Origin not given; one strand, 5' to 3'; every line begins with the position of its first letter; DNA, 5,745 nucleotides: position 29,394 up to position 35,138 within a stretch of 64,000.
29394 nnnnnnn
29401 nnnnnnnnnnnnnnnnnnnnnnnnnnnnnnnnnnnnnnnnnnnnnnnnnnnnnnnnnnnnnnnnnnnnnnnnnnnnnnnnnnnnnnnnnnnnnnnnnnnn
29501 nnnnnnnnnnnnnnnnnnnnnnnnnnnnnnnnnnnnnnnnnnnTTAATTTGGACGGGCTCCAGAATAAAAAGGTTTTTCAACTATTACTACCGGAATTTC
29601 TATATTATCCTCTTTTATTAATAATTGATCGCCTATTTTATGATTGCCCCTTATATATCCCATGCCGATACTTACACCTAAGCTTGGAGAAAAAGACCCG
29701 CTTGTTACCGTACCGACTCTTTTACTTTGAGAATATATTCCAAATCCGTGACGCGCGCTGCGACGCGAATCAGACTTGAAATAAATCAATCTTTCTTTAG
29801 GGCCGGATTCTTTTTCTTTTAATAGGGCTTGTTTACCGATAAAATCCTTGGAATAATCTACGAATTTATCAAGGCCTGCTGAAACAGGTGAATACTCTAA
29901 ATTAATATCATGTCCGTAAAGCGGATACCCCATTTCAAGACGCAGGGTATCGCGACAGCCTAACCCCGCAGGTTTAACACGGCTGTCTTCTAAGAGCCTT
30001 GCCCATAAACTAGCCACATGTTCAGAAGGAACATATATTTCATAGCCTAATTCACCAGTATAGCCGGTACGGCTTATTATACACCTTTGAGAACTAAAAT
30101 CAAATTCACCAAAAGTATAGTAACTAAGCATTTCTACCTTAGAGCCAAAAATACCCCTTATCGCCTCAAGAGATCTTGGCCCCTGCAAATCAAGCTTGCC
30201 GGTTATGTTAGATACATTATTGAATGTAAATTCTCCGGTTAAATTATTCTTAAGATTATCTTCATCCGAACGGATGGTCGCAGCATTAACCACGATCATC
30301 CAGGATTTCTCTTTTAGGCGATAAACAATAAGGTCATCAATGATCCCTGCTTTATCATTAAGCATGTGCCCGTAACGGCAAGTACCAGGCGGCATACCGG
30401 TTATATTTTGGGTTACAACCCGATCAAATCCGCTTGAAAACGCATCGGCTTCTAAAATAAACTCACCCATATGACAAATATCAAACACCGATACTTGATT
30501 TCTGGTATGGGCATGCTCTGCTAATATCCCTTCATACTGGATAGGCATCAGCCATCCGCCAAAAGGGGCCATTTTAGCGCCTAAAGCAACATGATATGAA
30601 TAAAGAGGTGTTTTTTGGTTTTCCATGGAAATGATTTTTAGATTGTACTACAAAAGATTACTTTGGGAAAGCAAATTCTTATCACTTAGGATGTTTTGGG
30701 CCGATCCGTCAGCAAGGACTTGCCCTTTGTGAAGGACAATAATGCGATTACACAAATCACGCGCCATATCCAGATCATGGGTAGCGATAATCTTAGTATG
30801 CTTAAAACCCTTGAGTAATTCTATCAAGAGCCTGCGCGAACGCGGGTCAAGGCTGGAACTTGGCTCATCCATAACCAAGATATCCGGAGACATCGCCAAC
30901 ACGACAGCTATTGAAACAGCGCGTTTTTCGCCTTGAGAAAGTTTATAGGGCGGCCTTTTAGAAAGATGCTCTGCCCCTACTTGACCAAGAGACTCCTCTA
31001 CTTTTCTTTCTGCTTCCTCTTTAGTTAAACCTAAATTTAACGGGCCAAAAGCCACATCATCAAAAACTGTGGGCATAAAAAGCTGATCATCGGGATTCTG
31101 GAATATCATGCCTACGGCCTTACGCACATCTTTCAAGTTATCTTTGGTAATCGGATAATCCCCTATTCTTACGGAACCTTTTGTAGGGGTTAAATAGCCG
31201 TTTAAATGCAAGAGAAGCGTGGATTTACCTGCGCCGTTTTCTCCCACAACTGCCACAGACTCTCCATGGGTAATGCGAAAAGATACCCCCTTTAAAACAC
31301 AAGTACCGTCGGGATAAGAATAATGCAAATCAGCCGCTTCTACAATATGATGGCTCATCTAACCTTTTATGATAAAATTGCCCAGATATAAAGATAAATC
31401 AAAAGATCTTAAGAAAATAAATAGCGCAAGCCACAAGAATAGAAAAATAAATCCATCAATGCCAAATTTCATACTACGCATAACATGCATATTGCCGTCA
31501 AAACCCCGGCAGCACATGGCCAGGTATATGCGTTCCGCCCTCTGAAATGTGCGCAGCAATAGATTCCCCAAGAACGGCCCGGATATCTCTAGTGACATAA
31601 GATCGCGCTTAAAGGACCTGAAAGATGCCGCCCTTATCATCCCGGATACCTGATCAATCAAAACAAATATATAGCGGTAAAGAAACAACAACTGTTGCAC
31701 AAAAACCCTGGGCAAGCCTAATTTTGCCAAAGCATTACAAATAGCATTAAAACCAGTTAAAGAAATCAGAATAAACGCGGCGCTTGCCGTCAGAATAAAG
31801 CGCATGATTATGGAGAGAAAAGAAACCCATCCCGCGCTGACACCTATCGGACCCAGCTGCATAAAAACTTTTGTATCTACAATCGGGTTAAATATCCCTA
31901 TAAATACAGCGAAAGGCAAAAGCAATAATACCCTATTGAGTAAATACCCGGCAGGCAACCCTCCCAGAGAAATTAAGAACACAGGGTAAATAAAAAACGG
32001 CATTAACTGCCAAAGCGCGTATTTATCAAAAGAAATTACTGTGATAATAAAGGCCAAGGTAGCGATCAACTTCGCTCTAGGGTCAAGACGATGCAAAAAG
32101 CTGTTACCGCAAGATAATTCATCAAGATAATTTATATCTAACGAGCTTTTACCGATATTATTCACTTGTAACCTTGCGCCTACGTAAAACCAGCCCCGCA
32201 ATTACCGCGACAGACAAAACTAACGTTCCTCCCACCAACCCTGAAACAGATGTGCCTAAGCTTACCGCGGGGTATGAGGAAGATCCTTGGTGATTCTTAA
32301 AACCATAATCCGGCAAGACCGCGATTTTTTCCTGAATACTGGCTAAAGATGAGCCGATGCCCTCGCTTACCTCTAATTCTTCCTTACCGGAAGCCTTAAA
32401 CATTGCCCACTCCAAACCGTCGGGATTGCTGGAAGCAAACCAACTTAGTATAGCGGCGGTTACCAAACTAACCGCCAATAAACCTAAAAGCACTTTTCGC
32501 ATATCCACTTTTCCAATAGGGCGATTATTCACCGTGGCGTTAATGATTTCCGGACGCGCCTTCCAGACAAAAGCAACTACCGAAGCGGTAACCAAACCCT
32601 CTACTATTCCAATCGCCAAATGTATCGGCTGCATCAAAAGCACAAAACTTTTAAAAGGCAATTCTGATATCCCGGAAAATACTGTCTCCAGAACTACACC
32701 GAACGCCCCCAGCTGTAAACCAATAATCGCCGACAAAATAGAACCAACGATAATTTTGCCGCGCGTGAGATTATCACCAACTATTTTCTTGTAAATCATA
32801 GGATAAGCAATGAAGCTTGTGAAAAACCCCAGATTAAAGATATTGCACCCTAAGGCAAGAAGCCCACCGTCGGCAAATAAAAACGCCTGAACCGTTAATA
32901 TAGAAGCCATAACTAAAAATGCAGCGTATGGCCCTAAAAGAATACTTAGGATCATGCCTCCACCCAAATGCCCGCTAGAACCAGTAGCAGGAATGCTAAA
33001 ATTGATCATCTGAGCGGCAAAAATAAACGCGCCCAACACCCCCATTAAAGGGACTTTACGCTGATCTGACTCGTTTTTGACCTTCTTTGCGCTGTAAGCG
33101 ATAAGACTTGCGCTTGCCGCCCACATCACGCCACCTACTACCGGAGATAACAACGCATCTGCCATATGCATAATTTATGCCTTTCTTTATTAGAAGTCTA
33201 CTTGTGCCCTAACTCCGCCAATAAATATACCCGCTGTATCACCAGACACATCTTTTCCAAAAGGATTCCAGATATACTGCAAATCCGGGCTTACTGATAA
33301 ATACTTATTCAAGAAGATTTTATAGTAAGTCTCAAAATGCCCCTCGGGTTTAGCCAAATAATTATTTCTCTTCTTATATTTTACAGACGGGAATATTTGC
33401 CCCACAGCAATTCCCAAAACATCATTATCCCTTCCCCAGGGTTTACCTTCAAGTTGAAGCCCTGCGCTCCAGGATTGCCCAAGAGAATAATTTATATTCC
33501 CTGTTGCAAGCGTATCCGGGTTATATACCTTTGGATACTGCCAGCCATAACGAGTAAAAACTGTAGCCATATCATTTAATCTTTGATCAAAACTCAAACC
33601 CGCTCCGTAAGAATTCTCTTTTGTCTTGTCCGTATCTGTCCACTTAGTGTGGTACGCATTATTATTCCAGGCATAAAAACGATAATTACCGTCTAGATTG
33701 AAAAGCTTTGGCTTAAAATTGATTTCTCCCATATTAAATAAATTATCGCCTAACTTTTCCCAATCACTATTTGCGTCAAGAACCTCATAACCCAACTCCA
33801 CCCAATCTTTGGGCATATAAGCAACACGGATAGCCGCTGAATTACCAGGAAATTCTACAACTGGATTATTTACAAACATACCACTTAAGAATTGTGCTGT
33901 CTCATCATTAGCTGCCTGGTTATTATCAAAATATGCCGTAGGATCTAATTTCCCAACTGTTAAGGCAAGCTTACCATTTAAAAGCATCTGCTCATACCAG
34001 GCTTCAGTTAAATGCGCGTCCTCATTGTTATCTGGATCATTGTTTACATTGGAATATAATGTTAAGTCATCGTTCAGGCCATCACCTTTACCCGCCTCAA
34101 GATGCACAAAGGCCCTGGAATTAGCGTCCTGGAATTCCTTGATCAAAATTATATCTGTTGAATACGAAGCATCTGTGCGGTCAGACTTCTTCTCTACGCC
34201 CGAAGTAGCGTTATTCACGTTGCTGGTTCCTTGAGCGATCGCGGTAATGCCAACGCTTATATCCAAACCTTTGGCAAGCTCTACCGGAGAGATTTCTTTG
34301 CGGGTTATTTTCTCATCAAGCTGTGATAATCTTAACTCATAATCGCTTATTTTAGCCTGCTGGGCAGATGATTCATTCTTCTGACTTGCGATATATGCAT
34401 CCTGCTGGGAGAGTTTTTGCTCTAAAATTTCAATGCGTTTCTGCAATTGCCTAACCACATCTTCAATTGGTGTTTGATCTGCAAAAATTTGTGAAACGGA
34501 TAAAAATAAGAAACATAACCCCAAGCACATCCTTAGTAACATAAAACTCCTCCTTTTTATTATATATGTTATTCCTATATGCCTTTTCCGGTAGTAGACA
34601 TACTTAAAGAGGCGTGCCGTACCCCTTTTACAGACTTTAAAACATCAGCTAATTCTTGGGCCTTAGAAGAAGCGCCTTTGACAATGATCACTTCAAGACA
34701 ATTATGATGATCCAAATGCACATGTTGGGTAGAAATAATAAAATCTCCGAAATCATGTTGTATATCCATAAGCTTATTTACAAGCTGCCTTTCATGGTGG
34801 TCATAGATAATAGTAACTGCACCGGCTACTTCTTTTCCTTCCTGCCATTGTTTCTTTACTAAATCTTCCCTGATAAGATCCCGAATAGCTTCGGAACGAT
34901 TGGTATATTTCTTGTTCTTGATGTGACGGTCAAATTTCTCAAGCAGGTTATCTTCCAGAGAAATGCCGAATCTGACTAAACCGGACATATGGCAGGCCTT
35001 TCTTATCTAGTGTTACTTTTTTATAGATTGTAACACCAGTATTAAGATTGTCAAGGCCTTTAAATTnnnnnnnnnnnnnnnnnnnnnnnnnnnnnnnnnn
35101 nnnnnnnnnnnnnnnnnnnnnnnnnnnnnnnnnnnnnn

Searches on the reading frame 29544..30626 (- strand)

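Call 35: search_protein_families(library=pfam, proteins=[window:29544-30626:-], max_evalue=0.00001)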
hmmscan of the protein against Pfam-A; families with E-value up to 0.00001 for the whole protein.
window:29544-30626:- (360 aa): 2 families
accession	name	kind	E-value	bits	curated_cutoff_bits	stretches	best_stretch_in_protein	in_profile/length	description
PF01571.26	GCV_T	-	7.8e-79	265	25.6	1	8-253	1-253/255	Aminomethyltransferase folate-binding domain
PF08669.17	GCV_T_C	-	1.7e-15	57.1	25.9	1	279-354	2-79/80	Glycine cleavage T-protein C-terminal barrel domain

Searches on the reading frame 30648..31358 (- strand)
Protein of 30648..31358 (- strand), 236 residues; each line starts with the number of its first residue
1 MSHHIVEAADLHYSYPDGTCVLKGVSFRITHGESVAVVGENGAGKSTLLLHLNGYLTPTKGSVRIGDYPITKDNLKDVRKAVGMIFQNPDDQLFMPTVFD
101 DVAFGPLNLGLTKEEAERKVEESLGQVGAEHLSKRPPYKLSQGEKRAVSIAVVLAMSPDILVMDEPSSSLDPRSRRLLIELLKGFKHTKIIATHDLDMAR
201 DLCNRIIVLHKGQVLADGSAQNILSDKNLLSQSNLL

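Call 35: search_protein_families(library=pfam, proteins=[window:30648-31358:-], max_evalue=0.00001)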
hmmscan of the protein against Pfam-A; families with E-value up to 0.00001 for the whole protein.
window:30648-31358:- (236 aa): 3 families
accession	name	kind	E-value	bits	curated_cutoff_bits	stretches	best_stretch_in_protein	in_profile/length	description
PF00005.33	ABC_tran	-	7.9e-33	114.4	25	1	22-167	1-136/137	ABC transporter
PF13304.12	AAA_21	-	7.2e-15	56.3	27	1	95-194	220-298/304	AAA domain, putative AbiEii toxin, Type IV TA system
PF02463.25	SMC_N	-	1.7e-07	31.3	40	1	33-202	25-205/220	RecF/RecN/SMC N terminal domain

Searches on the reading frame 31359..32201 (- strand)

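Call 35: search_protein_families(library=pfam, proteins=[window:31359-32201:-], max_evalue=0.00001)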
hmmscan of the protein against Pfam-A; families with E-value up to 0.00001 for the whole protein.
window:31359-32201:- (280 aa): 1 family
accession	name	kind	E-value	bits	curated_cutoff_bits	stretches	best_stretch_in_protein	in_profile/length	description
PF02361.21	CbiQ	-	2.9e-28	99.4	25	1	33-237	2-212/216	Cobalt transport protein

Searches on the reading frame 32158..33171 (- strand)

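Call 35: search_protein_families(library=pfam, proteins=[window:32158-33171:-], max_evalue=0.00001)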
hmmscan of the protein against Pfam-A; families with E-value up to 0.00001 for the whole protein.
window:32158-33171:- (337 aa): 2 families
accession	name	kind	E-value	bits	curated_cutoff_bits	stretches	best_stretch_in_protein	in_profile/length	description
PF01891.21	CbiM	-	8.4e-60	202.6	23.1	1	2-209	1-205/205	Cobalt uptake substrate-specific transmembrane region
PF13190.11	PDGLE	-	1.8e-29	102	27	1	225-331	1-102/102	PDGLE domain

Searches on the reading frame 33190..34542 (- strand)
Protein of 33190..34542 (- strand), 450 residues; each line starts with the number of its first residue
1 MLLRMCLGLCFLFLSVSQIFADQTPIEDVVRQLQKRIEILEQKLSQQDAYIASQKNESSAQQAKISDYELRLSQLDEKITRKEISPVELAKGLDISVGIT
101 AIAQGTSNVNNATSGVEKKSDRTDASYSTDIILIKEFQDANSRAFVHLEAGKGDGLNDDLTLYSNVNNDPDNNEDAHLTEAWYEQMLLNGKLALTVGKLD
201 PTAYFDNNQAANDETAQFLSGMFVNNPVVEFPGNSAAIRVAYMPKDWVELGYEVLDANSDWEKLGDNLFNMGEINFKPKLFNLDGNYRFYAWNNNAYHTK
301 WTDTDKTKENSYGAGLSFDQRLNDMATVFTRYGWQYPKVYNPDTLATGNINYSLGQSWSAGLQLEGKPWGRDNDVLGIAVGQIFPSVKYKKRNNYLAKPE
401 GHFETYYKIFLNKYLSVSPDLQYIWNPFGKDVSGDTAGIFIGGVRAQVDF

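Call 35: search_protein_families(library=pfam, proteins=[window:33190-34542:-], max_evalue=0.00001)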
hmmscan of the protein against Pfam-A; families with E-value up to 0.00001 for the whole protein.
window:33190-34542:- (450 aa): 1 family
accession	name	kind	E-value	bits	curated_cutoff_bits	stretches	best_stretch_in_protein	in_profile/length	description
PF04966.18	OprB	-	9.1e-28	98.1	22.9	1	153-450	38-372/372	Carbohydrate-selective porin, OprB family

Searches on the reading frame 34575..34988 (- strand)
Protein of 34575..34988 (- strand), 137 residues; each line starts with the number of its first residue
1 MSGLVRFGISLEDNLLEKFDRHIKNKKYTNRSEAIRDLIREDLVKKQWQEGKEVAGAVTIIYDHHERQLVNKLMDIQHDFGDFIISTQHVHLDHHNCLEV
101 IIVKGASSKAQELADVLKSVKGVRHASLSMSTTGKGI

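Call 35: search_protein_families(library=pfam, proteins=[window:34575-34988:-], max_evalue=0.00001)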
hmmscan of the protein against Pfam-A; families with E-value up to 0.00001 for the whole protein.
window:34575-34988:- (137 aa): 2 families
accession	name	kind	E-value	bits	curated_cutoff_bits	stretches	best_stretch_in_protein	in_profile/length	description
PF08753.17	NikR_C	-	1.5e-31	108.8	22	1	55-130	1-76/77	NikR C terminal nickel binding domain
PF01402.27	RHH_1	-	1.1e-07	32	20.5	1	6-43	1-37/39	Ribbon-helix-helix protein, copG family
